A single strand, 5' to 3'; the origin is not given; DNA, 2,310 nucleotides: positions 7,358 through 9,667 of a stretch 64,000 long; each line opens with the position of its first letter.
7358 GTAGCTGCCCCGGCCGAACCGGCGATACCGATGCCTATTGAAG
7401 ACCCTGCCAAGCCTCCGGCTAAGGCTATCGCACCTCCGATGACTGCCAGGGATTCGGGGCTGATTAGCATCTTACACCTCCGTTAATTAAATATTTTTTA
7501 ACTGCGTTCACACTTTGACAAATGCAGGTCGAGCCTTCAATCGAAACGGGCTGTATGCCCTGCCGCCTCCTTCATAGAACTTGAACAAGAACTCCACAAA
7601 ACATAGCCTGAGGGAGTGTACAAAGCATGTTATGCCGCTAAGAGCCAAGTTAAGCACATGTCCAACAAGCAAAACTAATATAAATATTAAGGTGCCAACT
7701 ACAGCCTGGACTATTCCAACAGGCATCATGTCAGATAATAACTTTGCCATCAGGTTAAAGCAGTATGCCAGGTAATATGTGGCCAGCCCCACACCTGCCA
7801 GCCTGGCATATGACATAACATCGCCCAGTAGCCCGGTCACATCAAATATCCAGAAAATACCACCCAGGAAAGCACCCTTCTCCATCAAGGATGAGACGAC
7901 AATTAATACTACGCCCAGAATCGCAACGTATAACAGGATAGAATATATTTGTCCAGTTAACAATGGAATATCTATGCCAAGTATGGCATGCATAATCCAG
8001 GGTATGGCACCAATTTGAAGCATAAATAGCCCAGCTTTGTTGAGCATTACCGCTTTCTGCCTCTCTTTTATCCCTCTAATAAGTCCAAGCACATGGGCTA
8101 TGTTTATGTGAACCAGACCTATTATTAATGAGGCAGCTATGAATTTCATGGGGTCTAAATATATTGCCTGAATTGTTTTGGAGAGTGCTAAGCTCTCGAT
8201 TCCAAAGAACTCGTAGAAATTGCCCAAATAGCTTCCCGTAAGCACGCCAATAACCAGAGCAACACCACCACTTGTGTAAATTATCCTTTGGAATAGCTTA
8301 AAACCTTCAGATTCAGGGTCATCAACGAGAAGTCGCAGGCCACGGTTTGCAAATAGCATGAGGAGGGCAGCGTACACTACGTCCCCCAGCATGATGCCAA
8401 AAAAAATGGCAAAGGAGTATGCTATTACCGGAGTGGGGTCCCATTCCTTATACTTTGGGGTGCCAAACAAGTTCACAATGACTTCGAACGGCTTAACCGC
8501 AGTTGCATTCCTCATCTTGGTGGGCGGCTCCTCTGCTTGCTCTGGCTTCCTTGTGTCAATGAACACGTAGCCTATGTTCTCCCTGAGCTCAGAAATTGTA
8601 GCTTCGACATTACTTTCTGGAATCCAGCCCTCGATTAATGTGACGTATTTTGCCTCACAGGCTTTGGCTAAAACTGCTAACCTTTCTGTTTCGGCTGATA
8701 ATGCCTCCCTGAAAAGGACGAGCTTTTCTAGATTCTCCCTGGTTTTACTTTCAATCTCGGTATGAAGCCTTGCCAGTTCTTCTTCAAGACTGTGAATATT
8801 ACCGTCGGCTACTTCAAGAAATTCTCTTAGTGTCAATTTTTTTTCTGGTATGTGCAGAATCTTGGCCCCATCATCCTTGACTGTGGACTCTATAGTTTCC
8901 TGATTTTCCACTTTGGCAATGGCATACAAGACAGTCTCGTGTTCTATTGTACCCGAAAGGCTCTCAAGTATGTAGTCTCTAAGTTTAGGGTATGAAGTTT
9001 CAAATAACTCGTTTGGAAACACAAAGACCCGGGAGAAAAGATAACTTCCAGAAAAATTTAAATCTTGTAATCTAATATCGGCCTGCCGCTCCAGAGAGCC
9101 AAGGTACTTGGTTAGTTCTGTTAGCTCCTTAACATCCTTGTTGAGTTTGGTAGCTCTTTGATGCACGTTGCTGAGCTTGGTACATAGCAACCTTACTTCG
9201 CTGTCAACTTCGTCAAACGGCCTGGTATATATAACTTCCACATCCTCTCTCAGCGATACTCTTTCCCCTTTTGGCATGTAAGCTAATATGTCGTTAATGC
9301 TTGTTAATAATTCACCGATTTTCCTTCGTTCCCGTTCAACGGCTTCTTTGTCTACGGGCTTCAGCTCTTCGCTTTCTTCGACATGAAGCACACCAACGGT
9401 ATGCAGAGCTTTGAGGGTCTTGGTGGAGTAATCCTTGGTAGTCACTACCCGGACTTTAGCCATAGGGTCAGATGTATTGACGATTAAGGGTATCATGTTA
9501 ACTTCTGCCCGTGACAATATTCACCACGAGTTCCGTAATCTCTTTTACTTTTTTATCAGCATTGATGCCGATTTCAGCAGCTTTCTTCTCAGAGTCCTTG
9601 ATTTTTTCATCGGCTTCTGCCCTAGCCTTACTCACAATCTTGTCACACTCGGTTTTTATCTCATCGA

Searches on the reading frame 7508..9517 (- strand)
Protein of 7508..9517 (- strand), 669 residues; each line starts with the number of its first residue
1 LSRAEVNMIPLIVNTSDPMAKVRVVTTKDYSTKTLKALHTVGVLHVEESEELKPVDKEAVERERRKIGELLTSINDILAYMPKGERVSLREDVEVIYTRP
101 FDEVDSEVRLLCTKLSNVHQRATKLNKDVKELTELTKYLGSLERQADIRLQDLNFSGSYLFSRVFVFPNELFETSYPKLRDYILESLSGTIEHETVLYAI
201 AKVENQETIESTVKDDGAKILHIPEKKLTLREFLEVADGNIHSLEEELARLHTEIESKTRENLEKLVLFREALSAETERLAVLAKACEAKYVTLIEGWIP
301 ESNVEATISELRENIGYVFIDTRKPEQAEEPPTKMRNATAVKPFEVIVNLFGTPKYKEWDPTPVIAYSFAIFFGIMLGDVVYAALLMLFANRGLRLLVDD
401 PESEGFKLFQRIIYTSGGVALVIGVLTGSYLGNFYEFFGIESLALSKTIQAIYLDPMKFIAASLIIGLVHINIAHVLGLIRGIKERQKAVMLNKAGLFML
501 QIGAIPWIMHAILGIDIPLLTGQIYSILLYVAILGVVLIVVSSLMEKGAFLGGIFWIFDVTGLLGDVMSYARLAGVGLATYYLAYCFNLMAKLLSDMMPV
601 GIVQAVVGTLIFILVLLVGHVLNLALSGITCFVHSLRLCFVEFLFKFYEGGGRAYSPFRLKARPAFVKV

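Call 51: search_protein_families(library=pfam, proteins=[window:7508-9517:-], max_evalue=0.001)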
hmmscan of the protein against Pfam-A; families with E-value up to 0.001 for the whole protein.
window:7508-9517:- (669 aa): 1 family
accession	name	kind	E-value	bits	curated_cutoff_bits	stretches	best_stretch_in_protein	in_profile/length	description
PF01496.24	V_ATPase_I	-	6.1e-27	94.4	30.7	2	206-390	220-410/815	V-type ATPase 116kDa subunit family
